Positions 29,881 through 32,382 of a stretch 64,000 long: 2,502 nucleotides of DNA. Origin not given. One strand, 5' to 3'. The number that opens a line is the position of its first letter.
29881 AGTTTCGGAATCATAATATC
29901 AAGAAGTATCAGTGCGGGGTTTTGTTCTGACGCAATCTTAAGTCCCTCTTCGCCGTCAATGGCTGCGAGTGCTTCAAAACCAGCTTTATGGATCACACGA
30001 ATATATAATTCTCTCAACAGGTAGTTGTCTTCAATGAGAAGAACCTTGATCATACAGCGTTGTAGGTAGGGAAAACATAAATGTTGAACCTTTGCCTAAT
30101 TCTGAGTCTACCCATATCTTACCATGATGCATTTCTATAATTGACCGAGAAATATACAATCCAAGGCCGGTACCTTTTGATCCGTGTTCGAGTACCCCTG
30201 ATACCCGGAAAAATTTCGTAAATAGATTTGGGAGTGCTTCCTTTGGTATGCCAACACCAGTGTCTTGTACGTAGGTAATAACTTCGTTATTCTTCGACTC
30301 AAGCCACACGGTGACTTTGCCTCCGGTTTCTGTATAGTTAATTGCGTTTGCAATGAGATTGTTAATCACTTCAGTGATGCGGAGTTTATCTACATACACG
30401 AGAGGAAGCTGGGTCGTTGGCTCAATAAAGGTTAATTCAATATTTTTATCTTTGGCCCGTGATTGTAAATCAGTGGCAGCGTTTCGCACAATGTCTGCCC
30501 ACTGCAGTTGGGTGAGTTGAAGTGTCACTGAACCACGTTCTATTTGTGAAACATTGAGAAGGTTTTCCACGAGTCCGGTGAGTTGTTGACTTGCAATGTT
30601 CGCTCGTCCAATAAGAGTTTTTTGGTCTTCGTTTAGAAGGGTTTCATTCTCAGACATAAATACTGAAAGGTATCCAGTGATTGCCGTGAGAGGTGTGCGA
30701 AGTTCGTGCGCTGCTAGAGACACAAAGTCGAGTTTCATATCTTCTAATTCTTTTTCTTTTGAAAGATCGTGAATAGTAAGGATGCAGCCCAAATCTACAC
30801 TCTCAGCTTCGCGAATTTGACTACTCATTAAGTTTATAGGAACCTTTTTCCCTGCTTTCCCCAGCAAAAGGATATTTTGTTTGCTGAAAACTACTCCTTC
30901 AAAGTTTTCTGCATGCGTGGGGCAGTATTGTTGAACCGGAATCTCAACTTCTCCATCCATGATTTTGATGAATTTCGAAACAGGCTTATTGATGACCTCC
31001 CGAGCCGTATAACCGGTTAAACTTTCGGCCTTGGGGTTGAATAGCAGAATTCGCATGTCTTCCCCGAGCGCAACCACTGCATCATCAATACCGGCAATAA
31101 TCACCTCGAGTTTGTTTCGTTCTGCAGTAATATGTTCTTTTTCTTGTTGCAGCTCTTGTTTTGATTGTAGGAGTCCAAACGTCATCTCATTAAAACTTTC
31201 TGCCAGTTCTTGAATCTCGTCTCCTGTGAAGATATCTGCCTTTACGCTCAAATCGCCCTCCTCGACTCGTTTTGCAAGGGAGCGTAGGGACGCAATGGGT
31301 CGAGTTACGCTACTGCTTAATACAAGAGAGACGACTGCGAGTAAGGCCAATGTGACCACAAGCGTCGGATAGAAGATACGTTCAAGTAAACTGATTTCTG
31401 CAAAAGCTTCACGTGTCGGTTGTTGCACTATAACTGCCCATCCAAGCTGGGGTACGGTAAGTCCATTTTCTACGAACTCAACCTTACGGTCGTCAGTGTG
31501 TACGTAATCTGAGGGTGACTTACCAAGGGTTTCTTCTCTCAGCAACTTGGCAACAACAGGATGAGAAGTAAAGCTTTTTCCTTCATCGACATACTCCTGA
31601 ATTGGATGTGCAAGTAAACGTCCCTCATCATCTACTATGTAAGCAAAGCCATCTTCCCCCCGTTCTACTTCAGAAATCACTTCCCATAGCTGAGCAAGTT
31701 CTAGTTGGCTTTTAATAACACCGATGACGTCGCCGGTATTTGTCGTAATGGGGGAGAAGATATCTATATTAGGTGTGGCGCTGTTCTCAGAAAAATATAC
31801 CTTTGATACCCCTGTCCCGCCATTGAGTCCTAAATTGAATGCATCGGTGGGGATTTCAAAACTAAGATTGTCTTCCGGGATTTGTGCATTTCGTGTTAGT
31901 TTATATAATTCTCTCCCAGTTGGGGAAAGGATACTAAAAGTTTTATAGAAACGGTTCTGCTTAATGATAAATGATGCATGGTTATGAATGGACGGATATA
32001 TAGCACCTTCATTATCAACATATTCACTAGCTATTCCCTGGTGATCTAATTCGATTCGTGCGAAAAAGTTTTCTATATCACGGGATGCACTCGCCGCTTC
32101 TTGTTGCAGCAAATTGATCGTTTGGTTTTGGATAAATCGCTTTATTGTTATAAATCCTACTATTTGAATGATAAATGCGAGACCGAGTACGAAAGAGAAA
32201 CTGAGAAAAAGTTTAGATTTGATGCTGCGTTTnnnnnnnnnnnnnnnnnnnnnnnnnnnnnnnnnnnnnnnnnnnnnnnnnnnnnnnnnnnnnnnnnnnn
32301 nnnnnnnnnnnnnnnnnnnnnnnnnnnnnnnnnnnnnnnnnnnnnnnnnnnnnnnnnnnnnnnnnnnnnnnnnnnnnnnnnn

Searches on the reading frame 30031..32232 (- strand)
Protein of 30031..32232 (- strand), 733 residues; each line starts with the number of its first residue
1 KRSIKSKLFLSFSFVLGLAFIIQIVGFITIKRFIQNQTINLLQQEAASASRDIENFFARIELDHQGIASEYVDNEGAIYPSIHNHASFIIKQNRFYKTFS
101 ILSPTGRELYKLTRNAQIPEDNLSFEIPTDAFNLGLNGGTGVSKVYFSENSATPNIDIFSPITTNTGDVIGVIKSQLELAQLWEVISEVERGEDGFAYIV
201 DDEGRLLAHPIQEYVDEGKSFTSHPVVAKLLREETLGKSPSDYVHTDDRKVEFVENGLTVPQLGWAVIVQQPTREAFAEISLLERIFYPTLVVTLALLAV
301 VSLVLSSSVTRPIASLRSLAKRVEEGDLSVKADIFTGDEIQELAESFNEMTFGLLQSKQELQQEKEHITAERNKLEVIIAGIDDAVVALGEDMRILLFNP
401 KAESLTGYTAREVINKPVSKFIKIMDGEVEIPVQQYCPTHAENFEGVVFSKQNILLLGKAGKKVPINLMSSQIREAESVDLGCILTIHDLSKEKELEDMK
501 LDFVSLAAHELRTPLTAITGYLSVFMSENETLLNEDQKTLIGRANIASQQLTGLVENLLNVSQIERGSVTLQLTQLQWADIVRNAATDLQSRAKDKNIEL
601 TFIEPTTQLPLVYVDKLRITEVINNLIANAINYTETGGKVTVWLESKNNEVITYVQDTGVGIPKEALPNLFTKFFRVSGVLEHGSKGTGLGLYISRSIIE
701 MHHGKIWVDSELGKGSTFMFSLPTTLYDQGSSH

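Call 94: search_protein_families(library=pfam, proteins=[window:30031-32232:-], max_evalue=0.001)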
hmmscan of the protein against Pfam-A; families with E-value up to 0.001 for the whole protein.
window:30031-32232:- (733 aa): 8 families
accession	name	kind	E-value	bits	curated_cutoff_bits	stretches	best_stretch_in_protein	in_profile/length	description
PF02518.31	HATPase_c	-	7.2e-29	100.9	26.4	1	615-724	2-109/111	Histidine kinase-, DNA gyrase B-, and HSP90-like ATPase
PF02743.24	dCache_1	-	3.4e-19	69.8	45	1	34-269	3-239/240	Cache domain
PF00512.31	HisKA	-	2.4e-14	53.6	26.9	1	500-567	2-66/66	His Kinase A (phospho-acceptor) domain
PF00989.32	PAS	-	2.5e-12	47.3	22.6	1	374-489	2-112/113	PAS fold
PF00672.30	HAMP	-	2.9e-12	47.2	25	1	305-351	2-48/53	HAMP domain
PF13426.13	PAS_9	-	7.9e-11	42.6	27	1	385-491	3-102/103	PAS domain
PF17201.10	Cache_3-Cache_2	-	4.8e-09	36.4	27.7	1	159-280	164-293/299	Cache 3/Cache 2 fusion domain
PF13188.13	PAS_8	-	0.00068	19.9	21.8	0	373-414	1-39/65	PAS domain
